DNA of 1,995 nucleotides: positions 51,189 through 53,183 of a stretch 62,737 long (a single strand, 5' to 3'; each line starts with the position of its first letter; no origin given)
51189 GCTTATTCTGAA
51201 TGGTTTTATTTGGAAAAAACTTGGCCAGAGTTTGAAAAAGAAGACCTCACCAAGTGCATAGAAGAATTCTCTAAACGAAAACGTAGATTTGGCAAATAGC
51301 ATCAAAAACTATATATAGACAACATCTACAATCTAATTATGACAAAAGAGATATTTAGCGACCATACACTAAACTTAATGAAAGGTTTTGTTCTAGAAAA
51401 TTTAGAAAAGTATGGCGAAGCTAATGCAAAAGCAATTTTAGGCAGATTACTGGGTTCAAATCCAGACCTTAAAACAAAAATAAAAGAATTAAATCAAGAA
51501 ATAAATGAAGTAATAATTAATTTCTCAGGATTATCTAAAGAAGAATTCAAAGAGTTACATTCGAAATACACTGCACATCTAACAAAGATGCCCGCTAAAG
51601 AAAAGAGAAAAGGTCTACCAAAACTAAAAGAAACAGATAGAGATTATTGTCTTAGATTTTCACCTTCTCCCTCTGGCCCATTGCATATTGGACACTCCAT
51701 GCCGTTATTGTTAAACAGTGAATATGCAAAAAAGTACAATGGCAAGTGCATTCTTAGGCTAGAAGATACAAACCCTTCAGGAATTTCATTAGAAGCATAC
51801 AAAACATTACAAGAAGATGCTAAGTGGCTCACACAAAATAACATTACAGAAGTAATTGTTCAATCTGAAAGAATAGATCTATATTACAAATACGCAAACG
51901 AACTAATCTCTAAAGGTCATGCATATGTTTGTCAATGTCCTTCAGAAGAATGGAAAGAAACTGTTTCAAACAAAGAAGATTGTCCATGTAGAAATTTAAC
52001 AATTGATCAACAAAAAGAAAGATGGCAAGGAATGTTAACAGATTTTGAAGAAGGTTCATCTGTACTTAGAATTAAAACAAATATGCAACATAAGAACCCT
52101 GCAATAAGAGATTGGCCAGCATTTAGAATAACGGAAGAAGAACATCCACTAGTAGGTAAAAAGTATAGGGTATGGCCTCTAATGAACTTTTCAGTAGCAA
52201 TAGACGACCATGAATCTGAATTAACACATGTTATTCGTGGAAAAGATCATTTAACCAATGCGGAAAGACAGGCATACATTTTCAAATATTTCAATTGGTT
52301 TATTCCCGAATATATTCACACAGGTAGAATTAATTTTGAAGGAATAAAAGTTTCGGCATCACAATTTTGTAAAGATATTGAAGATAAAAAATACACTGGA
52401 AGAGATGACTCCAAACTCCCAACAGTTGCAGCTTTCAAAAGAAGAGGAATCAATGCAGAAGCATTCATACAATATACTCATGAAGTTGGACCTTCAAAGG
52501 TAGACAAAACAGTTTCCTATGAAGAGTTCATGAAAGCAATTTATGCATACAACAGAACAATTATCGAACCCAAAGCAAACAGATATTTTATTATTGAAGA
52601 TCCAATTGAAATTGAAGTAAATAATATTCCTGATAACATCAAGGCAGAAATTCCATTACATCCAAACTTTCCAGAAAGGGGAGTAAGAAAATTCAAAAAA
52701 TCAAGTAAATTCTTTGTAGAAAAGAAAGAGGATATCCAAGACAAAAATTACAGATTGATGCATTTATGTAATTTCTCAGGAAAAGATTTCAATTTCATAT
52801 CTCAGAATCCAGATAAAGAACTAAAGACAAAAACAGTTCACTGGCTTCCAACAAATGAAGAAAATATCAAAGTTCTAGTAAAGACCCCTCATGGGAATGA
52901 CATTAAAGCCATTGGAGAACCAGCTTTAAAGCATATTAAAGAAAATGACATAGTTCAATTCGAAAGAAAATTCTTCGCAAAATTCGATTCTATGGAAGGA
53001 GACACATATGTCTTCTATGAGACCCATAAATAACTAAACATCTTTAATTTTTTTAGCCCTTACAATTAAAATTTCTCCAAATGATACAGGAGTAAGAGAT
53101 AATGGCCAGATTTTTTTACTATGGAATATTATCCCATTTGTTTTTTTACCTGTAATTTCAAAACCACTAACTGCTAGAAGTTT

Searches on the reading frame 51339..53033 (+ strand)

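Call 67: search_protein_families(library=pfam, proteins=[window:51339-53033:+], max_evalue=0.00001)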
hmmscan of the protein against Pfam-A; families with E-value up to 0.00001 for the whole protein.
window:51339-53033:+ (564 aa): 3 families
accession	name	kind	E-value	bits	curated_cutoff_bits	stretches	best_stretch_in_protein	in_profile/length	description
PF00749.27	tRNA-synt_1c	-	6.3e-65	219.6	23.4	1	106-390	5-296/314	tRNA synthetases class I (E and Q), catalytic domain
PF03950.23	tRNA-synt_1c_C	-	3e-15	56.7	23.9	1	413-485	1-77/91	tRNA synthetases class I (E and Q), anti-codon binding domain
PF20974.2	tRNA-synt_1c_C2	-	7.4e-06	27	23.9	0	499-550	1-69/69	tRNA synthetases class I (E and Q), anti-codon binding domain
